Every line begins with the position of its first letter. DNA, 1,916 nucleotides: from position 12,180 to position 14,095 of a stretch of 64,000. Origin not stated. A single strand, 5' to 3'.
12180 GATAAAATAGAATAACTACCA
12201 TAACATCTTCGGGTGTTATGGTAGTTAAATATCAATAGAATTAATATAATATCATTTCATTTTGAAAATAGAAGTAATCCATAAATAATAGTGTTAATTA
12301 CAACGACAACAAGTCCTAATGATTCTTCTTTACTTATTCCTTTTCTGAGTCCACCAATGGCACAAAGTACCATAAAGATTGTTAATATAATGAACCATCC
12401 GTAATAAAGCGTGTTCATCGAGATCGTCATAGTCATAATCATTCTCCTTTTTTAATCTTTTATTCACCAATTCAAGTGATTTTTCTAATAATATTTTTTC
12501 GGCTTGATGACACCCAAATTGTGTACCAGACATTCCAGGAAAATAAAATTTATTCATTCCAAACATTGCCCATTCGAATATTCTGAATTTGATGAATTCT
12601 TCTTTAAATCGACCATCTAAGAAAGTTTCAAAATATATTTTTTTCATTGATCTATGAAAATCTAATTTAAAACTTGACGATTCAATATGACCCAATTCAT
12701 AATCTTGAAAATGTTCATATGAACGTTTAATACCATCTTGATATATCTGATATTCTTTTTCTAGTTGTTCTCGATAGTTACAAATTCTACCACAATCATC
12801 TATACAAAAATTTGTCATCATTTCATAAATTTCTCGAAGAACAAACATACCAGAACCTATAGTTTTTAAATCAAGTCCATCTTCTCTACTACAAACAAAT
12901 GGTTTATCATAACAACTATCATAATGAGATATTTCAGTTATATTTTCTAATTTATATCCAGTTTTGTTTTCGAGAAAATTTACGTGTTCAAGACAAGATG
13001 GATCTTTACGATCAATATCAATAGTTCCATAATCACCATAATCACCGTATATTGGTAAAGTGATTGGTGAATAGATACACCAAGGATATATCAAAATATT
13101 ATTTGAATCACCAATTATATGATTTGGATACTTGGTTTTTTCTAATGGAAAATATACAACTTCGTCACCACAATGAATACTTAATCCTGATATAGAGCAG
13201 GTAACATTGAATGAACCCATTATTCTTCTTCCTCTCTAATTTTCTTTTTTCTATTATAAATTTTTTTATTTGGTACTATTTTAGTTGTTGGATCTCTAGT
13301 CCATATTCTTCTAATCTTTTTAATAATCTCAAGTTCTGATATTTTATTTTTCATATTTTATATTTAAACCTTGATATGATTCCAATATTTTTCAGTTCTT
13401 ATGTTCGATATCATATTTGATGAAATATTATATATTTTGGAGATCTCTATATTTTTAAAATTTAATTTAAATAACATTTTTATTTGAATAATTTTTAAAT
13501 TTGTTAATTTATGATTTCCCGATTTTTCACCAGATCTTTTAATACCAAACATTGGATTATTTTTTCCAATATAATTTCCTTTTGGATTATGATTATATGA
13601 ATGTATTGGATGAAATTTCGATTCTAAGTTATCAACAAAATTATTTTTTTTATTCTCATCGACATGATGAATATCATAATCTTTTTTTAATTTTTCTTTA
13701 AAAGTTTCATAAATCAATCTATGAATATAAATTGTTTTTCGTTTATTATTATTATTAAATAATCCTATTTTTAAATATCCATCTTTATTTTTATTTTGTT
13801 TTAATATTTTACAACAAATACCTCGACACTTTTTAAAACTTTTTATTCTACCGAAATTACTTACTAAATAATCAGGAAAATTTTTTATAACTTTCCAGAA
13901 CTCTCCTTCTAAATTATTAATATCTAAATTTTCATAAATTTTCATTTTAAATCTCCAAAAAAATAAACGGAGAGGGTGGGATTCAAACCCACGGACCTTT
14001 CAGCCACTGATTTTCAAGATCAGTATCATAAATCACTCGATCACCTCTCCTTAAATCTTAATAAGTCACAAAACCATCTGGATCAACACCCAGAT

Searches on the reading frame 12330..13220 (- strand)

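Call 22: search_protein_families(library=pfam, proteins=[window:12330-13220:-], max_evalue=0.01)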
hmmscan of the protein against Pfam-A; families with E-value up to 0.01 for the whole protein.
window:12330-13220:- (296 aa): 0 families

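Call 86: search_protein_families(library=phrogs, proteins=[window:12330-13220:-], max_evalue=0.001)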
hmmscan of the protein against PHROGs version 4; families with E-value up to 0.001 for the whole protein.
window:12330-13220:- (296 aa): 1 family
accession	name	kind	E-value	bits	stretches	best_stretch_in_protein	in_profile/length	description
phrog_5960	-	unknown function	7.5e-17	62.8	1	1-74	1-70/406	-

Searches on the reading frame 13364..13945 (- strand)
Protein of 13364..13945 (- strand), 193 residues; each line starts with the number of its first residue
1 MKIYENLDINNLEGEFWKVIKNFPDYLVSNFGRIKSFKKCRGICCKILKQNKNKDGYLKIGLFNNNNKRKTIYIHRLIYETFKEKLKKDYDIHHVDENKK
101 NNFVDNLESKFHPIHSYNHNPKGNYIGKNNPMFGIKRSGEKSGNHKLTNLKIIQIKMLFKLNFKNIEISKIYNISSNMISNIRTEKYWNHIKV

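Call 22: search_protein_families(library=pfam, proteins=[window:13364-13945:-], max_evalue=0.01)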
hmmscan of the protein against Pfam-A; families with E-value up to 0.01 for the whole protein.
window:13364-13945:- (193 aa): 2 families
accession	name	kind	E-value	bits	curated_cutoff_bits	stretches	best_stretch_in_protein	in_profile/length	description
PF07463.16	NUMOD4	-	6.2e-12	46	23.4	1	15-62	1-48/49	NUMOD4 motif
PF13392.12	HNH_3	-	1e-06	28.7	24.8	1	73-108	2-37/46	HNH endonuclease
